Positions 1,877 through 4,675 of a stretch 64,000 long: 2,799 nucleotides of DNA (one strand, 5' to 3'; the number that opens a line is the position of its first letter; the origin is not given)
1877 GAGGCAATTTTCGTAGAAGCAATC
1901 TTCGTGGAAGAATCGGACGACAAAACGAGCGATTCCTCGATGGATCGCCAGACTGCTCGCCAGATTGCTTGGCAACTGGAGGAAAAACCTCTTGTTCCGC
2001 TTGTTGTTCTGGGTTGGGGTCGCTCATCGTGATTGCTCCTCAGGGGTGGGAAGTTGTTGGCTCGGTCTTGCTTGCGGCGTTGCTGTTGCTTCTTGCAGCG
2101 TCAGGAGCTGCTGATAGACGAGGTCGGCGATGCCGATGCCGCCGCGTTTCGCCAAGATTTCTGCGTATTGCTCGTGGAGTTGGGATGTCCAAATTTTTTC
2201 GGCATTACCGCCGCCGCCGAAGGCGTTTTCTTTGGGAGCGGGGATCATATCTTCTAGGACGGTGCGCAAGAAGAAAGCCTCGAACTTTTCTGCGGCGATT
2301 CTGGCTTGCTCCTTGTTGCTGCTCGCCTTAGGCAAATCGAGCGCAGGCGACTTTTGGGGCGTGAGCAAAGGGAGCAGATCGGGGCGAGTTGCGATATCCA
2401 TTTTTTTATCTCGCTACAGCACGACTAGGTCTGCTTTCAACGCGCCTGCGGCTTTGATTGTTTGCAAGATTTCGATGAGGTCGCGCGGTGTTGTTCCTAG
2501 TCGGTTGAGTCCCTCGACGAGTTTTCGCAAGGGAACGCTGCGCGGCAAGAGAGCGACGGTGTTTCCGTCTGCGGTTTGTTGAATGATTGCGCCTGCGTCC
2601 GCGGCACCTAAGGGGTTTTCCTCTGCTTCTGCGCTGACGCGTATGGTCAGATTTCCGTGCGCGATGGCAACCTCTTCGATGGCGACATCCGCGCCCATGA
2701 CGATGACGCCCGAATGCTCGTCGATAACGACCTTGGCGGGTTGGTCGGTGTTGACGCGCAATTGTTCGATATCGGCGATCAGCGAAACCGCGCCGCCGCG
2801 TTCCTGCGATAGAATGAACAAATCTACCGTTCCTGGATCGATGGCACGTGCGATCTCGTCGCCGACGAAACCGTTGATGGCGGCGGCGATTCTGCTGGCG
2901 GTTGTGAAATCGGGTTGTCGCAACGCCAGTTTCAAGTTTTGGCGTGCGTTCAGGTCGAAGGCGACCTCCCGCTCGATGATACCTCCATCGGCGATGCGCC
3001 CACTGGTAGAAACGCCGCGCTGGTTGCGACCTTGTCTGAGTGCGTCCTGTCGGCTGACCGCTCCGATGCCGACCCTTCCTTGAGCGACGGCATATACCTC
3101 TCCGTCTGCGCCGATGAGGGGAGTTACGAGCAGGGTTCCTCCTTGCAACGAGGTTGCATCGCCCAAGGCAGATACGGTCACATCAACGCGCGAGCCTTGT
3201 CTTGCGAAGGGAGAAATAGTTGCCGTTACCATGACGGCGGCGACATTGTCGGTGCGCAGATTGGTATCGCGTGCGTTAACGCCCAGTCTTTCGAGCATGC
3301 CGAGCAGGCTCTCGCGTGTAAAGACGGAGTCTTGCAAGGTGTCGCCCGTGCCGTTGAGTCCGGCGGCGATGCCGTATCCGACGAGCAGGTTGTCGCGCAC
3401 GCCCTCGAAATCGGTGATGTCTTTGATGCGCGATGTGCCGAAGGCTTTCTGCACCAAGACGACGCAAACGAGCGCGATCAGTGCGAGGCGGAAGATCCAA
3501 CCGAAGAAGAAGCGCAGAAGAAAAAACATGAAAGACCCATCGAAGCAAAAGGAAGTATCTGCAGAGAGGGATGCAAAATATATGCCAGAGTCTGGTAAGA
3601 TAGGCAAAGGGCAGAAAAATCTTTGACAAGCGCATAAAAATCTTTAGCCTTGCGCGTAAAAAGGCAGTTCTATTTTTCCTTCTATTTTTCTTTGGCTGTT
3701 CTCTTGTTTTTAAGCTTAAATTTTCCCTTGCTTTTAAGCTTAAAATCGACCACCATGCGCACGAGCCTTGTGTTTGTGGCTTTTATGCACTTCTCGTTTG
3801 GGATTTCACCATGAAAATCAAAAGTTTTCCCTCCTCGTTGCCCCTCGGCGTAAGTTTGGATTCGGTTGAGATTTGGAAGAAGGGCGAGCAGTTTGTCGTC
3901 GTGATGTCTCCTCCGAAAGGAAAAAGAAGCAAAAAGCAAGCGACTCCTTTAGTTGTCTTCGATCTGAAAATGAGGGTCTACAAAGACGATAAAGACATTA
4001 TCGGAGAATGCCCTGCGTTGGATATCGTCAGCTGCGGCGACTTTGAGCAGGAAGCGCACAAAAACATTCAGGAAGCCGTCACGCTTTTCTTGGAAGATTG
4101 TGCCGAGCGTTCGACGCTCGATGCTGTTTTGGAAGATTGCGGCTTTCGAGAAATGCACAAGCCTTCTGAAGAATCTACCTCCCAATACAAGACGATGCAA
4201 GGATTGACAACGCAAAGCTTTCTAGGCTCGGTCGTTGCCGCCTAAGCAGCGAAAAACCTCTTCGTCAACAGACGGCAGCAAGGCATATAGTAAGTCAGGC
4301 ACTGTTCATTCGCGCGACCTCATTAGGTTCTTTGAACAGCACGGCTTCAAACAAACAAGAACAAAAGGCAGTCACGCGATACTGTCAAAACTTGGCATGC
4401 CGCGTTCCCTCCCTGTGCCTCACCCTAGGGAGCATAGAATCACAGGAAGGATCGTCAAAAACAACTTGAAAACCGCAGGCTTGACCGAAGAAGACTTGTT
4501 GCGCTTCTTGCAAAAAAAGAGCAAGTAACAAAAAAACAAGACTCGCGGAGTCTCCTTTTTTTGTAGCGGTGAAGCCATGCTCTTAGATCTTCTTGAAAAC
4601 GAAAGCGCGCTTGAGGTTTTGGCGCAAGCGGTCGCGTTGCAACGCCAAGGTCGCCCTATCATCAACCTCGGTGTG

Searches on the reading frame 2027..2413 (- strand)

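Call 75: search_protein_families(library=pfam, proteins=[window:2027-2413:-], max_evalue=0.001)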
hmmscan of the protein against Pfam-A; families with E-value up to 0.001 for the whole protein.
window:2027-2413:- (129 aa): 1 family
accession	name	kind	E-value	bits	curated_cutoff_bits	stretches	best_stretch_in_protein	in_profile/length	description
PF10135.14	Rod-binding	-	3.2e-12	47.2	25.1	1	60-102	8-51/51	Rod binding protein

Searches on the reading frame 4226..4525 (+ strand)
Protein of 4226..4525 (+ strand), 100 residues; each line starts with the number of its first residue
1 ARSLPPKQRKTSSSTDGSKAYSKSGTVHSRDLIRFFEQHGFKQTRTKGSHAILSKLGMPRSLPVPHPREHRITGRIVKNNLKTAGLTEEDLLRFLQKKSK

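Call 75: search_protein_families(library=pfam, proteins=[window:4226-4525:+], max_evalue=0.001)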
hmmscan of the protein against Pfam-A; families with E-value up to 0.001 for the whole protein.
window:4226-4525:+ (100 aa): 1 family
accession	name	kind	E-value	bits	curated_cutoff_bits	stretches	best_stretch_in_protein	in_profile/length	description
PF07927.17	HicA_toxin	-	3.4e-10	40.3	27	1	29-86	1-58/58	HicA toxin of bacterial toxin-antitoxin,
